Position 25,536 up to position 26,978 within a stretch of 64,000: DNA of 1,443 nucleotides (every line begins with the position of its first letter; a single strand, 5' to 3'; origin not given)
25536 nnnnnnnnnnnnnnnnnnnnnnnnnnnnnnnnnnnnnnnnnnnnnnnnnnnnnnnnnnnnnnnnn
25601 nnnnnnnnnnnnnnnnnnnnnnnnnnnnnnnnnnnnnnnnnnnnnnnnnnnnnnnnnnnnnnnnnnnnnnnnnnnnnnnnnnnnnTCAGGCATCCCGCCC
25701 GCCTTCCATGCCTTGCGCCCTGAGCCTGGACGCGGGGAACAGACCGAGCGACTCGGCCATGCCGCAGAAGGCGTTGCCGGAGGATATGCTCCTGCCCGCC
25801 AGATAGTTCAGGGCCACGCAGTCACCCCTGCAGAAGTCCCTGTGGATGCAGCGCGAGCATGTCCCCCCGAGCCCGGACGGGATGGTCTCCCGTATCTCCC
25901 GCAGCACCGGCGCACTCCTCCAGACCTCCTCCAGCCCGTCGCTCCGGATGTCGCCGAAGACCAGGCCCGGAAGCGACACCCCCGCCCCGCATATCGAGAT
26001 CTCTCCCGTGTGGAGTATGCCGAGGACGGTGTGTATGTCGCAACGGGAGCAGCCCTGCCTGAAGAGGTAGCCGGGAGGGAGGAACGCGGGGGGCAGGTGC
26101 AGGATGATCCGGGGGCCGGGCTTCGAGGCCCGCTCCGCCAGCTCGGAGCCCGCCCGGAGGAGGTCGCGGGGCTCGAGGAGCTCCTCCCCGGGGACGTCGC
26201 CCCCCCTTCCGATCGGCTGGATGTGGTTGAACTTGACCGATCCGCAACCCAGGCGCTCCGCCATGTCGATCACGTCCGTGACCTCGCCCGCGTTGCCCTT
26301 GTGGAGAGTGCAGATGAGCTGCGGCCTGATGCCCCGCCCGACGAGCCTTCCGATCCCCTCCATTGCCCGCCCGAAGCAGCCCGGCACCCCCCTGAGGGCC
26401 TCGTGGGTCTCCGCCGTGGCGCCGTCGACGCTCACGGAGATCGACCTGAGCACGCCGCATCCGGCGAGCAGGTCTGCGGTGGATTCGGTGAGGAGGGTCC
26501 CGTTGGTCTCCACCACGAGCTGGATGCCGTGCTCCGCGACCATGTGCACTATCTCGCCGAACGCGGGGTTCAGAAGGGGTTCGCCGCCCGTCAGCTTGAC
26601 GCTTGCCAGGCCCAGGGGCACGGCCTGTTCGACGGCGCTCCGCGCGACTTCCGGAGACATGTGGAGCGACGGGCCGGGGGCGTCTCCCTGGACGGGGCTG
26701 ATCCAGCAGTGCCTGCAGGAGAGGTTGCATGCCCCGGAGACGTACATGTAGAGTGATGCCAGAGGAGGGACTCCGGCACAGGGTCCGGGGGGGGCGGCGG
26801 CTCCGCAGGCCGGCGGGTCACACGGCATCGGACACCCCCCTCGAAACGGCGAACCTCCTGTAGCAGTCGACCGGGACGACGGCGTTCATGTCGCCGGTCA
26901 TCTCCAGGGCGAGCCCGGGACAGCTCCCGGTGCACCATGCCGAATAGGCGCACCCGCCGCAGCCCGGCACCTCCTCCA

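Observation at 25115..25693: Two tandem paralogous 70/71-aa peptides with identical four-Cys spacing and a conserved C-terminal GSM[AV] tail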

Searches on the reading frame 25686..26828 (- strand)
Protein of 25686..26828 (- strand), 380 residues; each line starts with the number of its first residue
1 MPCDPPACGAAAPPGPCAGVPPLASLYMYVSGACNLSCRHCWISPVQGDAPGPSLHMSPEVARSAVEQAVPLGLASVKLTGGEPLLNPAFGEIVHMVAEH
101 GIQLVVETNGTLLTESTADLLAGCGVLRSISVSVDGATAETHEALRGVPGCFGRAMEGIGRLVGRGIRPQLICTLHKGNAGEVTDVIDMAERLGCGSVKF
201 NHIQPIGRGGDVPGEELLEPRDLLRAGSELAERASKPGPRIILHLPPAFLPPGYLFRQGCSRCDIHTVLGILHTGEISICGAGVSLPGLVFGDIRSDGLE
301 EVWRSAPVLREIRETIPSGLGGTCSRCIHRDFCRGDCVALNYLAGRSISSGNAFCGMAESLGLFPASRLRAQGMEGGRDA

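Call 7: search_protein_families(library=ncbifam, proteins=[window:25686-26828:-], max_evalue=0.1)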
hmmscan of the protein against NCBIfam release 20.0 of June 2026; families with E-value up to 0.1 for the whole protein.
window:25686-26828:- (380 aa): 80 families (the best 25 are shown)
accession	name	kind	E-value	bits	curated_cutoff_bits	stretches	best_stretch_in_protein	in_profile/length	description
TIGR04251.1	SCM_rSAM_ScmF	equivalog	1.9e-99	333.4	400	1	22-369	2-353/353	SynChlorMet cassette radical SAM/SPASM protein ScmF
TIGR04545.1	rSAM_ahbD_hemeb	equivalog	2.9e-42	145.3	500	2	30-216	6-188/339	heme b synthase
TIGR03962.1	mycofact_rSAM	equivalog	5.6e-34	117.8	265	1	30-358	18-334/339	mycofactocin radical SAM maturase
TIGR04347.1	pseudo_SAM_Halo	equivalog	1.5e-31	110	525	2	30-213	44-222/390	TIGR04347 family pseudo-SAM/SPASM protein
TIGR04303.1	GeoRSP_rSAM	equivalog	2.7e-31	109.4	400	2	30-209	11-183/325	GeoRSP system radical SAM/SPASM protein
TIGR04250.1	SCM_rSAM_ScmE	equivalog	1.2e-30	106.6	400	2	26-188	5-163/358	SynChlorMet cassette radical SAM/SPASM protein ScmE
TIGR04053.2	TIGR04053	equivalog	1.3e-30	106.9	395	2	30-211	14-194/366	TIGR04053 family radical SAM/SPASM domain-containing protein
TIGR04055.1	rSAM_NirJ2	equivalog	4.2e-30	105.4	500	1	32-343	8-310/326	putative heme d1 biosynthesis radical SAM protein NirJ2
TIGR04051.1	rSAM_NirJ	equivalog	1.4e-26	93.3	515.45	2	33-211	11-184/354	heme d1 biosynthesis radical SAM protein NirJ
TIGR04054.1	rSAM_NirJ1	equivalog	8.1e-26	90.5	650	1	29-215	41-222/387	putative heme d1 biosynthesis radical SAM protein NirJ1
TIGR04546.1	rSAM_ahbC_deAc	equivalog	8.3e-26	90.7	650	1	31-217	46-227/390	12,18-didecarboxysiroheme deacetylase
NF045574.1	sacti_mat_StsB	exception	1.2e-25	90.4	625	2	20-211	92-277/466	StsB family radical SAM/SPASM domain sactipeptide maturase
NF050035.1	rSAM_WgK_link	exception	2.3e-25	89.4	650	2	29-211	14-192/367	radical SAM/SPASM peptide maturase WgkB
TIGR02668.1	moaA_archaeal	equivalog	1.8e-20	73.2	325.25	1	23-193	9-176/303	GTP 3',8-cyclase MoaA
TIGR02109.1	PQQ_syn_pqqE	equivalog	1.9e-20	73.1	381.35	1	25-345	8-321/358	pyrroloquinoline quinone biosynthesis protein PqqE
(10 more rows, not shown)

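Call 8: search_protein_families(library=pfam, proteins=[window:25686-26828:-], max_evalue=0.1)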
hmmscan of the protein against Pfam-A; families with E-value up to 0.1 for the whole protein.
window:25686-26828:- (380 aa): 3 families
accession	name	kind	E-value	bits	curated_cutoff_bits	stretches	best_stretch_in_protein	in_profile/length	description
PF04055.27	Radical_SAM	-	5.4e-25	88.9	29.5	1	29-188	2-164/166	Radical SAM superfamily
PF13353.11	Fer4_12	-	2.1e-07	31.8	22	1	27-141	9-120/137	4Fe-4S single cluster domain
PF13186.11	SPASM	-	5.3e-06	27.1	21.5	1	267-327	6-66/67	Iron-sulfur cluster-binding domain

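Call 17: find_homologous_proteins(query=window:25686-26828:-, max_evalue=1e-20)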
Query window:25686-26828:- (380 aa): 1443 proteins with E <= 1e-20 among 8000 candidates; the best 120 are listed.
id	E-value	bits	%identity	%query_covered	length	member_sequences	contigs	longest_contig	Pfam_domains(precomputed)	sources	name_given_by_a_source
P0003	5.4e-254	861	100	100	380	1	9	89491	PF13186.12,PF04055.28,PF13353.12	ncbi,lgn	-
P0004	4.5e-109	384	49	92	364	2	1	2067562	PF13186.12,PF04055.28,PF13353.12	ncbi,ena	-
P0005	1.5e-107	379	48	94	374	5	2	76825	PF13186.12,PF04055.28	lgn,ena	-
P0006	1.9e-107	378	49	92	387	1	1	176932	PF04055.28,PF13353.12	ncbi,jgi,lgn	-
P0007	2.4e-107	378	49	92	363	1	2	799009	PF13186.12,PF04055.28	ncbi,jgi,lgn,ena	-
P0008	5.9e-107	377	46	92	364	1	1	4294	PF13186.12,PF04055.28,PF13353.12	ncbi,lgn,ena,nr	ncbi:MAG: radical SAM protein [Candidatus Aegiribacteria sp.]|nr:radical SAM protein [Candidatus Aeg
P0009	6.3e-107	377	46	97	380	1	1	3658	PF04055.28,PF13353.12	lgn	-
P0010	6.9e-107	377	47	92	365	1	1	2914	PF13186.12,PF04055.28,PF13353.12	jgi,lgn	-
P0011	1.2e-106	376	50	93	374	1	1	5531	PF04055.28,PF13353.12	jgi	jgi:SynChlorMet cassette radical SAM/SPASM protein ScmF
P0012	2.0e-106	375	49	91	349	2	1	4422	PF13186.12,PF04055.28,PF13353.12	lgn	-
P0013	3.4e-106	374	46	92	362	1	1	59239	PF13186.12,PF04055.28,PF13353.12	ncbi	-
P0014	3.7e-106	374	47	93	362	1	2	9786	PF13186.12,PF04055.28,PF13353.12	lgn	-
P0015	5.1e-106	374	47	92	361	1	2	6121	PF13186.12,PF04055.28,PF13353.12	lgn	-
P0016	6.5e-106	373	46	93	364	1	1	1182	PF13186.12,PF04055.28,PF13353.12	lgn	-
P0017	8.8e-106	373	46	92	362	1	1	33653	PF13186.12,PF04055.28,PF13353.12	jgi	jgi:SynChlorMet cassette radical SAM/SPASM protein ScmF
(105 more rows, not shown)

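Call 19: find_related_loci(query=A2, collection=genome_contigs, flank=8000)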
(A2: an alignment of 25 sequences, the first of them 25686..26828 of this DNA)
Query A2 (380 aa) in genome_contigs; peptide patterns used: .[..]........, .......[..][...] (x = any residue, [..] = any of these).
600 stretches matched a pattern (row limit reached: there are more); 578 encode a relative of the query (tblastn E <= 1e-3); the best 80 are kept; 80 distinct loci.
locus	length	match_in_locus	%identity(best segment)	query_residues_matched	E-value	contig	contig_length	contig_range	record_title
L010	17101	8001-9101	46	13-370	2e-110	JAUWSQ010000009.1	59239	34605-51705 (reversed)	MAG: Candidatus Fermentibacteria bacterium isolate CSMAG_2558 CSMAG_2558_k127_3578664_length_59239_cov_21.4767, whole ge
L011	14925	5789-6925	49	1-372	5e-109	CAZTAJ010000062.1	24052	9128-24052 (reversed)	MAG TPA_asm: uncultured Verrucomicrobiota bacterium isolate SRP272421_co4_360 genome assembly, contig: NODE_4720_length_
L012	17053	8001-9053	49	19-368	7e-109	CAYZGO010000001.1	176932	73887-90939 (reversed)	MAG TPA_asm: uncultured Anaerolineales bacterium isolate binchicken_co100_350 genome assembly, contig: NODE_39_length_17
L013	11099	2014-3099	46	18-377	6e-108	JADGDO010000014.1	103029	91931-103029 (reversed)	MAG: Candidatus Fermentibacteraceae bacterium isolate BB12 NODE_14_length_103029_cov_10.729738, whole genome shotgun seq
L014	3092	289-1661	46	20-369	6e-110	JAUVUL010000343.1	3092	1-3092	MAG: Candidatus Aegiribacteria sp. isolate CSMAG_791 CSMAG_791_k141_1500599_length_3092_cov_10.0000, whole genome shotgu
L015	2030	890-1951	48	19-370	3e-113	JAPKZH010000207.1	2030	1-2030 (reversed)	MAG: Candidatus Aminicenantes bacterium isolate LacPavin_0920_SED5_MAG_55_12 LacPavin_0920_SED5_scaffold_1806913, whole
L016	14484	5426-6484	49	19-370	4e-106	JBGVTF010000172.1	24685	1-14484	MAG: Anaerolineae bacterium isolate S_237_B7 k127_168474, whole genome shotgun sequence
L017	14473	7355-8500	49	1-372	8e-106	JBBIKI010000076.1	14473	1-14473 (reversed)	MAG: Acidobacteriota bacterium isolate STS170223_bin_182 NODE_4727_length_14473_cov_8.822791, whole genome shotgun seque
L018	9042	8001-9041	45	18-363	2e-104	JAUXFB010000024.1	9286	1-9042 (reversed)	MAG: Candidatus Aminicenantes bacterium isolate CSMAG_2892 CSMAG_2892_k117_8004115_length_9286_cov_13.9858, whole genome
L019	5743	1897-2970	47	13-370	2e-100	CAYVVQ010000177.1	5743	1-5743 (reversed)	MAG TPA_asm: uncultured Desulfobacterales bacterium isolate binchicken_co8_385 genome assembly, contig: NODE_28042_lengt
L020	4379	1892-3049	48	1-380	3e-99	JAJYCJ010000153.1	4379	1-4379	MAG: Acidobacteria bacterium isolate BP9.bin43 NODE_46244_length_4379_cov_6.546566, whole genome shotgun sequence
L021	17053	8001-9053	46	19-368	5e-98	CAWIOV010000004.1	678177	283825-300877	MAG: uncultured Chloroflexia bacterium isolate MFD01689.bin.1.12 genome assembly, contig: contig_22587, whole genome sho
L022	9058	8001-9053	43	19-368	5e-98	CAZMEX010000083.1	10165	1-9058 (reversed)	MAG TPA_asm: uncultured Desulfobacterales bacterium isolate binchicken_co67_280 genome assembly, contig: NODE_7283_lengt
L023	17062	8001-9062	46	18-368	7e-97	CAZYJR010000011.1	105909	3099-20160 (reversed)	MAG TPA_asm: uncultured Desulfobacterales bacterium isolate SRP141376_co2_358 genome assembly, contig: NODE_481_length_1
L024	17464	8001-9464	45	23-370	6e-97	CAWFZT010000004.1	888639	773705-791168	MAG: uncultured Chloroflexia bacterium isolate MFD04408.bin.2.73 genome assembly, contig: contig_22831, whole genome sho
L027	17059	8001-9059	42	19-370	3e-93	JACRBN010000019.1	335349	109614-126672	MAG: Chloroflexi bacterium isolate NC_groundwater_1621_Pr3_B-0.1um_59_22 SR-2_scaffold_141_3359325, whole genome shotgun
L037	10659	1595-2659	44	18-369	9e-88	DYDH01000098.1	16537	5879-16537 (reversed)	MAG TPA_asm: Herpetosiphon sp. isolate IMS_BF NODE_760_length_16555_cov_5.20994, whole genome shotgun sequence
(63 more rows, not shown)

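Call 72: search_solved_structures(query=window:25686-26828:-, max_evalue=0.00001)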
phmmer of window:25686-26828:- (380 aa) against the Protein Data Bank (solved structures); distinct sequences matched with E-value up to 0.00001: 9.
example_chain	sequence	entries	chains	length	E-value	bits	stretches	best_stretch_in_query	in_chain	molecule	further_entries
6c8v_A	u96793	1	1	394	2.5e-19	73.3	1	20-339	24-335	Coenzyme PQQ synthesis protein E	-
6efn_A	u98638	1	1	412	1.4e-15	61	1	26-209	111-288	Sporulation killing factor maturation protein SkfB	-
7vob_C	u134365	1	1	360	5.8e-14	55.6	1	12-179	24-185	Cytosylglucuronate decarboxylase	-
7voc_C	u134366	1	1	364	5.9e-14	55.6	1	12-179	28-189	Cytosylglucuronate decarboxylase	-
8hzv_A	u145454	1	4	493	4.3e-10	42.9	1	25-238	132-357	Radical S-Adenosyl-L-methionine Enzyme DesII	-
8hzy_A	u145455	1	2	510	4.6e-10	42.8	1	25-238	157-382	DesII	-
8wm2_A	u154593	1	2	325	1e-09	41.6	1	28-136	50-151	Fe-S radical SAM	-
2fb2_A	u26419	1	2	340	8.6e-06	28.7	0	22-145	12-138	Molybdenum cofactor biosynthesis protein A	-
1tv7_A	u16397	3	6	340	8.9e-06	28.7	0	22-145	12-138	Molybdenum cofactor biosynthesis protein A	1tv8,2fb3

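Call 79: search_protein_families(library=pfam, proteins=[L016:7999-8610:+, L012:12531-13142:+, L011:8378-8968:+, L037:4363-4992:+, L027:11696-12346:+, L027:10878-11696:+, L027:12400-12891:+], max_evalue=0.01)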
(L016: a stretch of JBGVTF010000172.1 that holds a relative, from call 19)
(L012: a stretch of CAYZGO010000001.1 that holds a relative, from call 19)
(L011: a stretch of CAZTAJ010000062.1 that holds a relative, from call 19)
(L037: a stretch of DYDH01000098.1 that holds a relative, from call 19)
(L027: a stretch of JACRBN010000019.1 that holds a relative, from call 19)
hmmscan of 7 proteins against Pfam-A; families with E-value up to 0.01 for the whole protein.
L016:7999-8610:+ (204 aa): 1 family
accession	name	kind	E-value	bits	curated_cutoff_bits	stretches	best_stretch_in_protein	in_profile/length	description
PF10502.14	Peptidase_S26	-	0.001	19.5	22.9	1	11-70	29-87/168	Signal peptidase, peptidase S26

L012:12531-13142:+ (204 aa): 0 families

L011:8378-8968:+ (197 aa): 1 family
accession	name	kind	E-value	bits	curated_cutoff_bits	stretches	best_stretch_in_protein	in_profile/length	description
PF00717.28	Peptidase_S24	-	0.0021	18.2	23.3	1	7-54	41-82/116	Peptidase S24-like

L037:4363-4992:+ (210 aa): 0 families

L027:11696-12346:+ (217 aa): 0 families

L027:10878-11696:+ (273 aa): 2 families
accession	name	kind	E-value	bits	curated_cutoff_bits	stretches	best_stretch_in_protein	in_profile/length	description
PF05402.18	PqqD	-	6e-15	55.8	23.4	1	207-265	10-67/67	Coenzyme PQQ synthesis protein D (PqqD)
PF13469.12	Sulfotransfer_3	-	2.2e-05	25.3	27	0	80-150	124-199/216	Sulfotransferase family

L027:12400-12891:+ (164 aa): 1 family
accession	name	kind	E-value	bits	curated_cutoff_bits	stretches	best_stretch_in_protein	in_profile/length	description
PF03692.20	CxxCxxCC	-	1.4e-05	26.1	23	1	15-79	2-72/85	Putative zinc- or iron-chelating domain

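Call 82: search_protein_families(library=ncbifam, proteins=[L016:7999-8610:+, L012:12531-13142:+, L011:8378-8968:+, L037:4363-4992:+, L027:11696-12346:+], max_evalue=0.01)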
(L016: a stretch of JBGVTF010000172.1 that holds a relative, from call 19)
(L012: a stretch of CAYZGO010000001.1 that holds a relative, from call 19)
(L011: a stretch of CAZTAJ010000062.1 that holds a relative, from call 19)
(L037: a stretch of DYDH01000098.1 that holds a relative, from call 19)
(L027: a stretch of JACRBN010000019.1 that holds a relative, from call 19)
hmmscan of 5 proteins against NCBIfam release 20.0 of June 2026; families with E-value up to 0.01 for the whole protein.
L016:7999-8610:+ (204 aa): 4 families
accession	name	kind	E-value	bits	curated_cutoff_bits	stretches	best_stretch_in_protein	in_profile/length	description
TIGR02228.1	sigpep_I_arch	equivalog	3.1e-14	53.1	51.85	1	12-93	38-120/158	signal peptidase I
TIGR02227.1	sigpep_I_bact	equivalog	3.6e-05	23.7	47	1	12-72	27-86/162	signal peptidase I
TIGR02754.1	sod_Ni_protease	equivalog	0.00017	22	63.25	1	11-91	4-88/90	nickel-type superoxide dismutase maturation protease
NF046067.1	SigPepSipWBacil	equivalog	0.0021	17.6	190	1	14-92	47-126/189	signal peptidase I SipW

L012:12531-13142:+ (204 aa): 4 families
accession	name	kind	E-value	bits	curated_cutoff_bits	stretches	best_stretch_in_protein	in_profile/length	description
TIGR02228.1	sigpep_I_arch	equivalog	1.2e-12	48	51.85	1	12-93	38-120/158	signal peptidase I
TIGR02227.1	sigpep_I_bact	equivalog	5.4e-06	26.4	47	1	12-72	27-86/162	signal peptidase I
TIGR02754.1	sod_Ni_protease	equivalog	0.00015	22.2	63.25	1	11-91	4-88/90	nickel-type superoxide dismutase maturation protease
NF046067.1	SigPepSipWBacil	equivalog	0.0028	17.2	190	1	14-93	47-127/189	signal peptidase I SipW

L011:8378-8968:+ (197 aa): 3 families
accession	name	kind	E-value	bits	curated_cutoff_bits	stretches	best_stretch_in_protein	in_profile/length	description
TIGR02228.1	sigpep_I_arch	equivalog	8.6e-12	45.2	51.85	1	8-87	38-119/158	signal peptidase I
TIGR02754.1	sod_Ni_protease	equivalog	0.0001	22.7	63.25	1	7-70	4-68/90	nickel-type superoxide dismutase maturation protease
NF046067.1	SigPepSipWBacil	equivalog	0.00059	19.5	190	1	10-83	47-122/189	signal peptidase I SipW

L037:4363-4992:+ (210 aa): 3 families
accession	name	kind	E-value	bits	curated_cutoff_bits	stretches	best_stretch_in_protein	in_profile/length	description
TIGR02228.1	sigpep_I_arch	equivalog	9.6e-14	51.5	51.85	1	9-92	38-123/158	signal peptidase I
NF046067.1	SigPepSipWBacil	equivalog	0.0019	17.8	190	1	11-85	47-123/189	signal peptidase I SipW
TIGR02227.1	sigpep_I_bact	equivalog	0.0031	17.4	47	1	7-59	25-77/162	signal peptidase I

L027:11696-12346:+ (217 aa): 3 families
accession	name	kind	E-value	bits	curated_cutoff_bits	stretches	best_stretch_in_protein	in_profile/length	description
TIGR02228.1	sigpep_I_arch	equivalog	2.7e-14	53.3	51.85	1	22-111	31-121/158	signal peptidase I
NF046067.1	SigPepSipWBacil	equivalog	0.00035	20.2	190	1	30-111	46-128/189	signal peptidase I SipW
TIGR02227.1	sigpep_I_bact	equivalog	0.0022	17.9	47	1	29-78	27-76/162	signal peptidase I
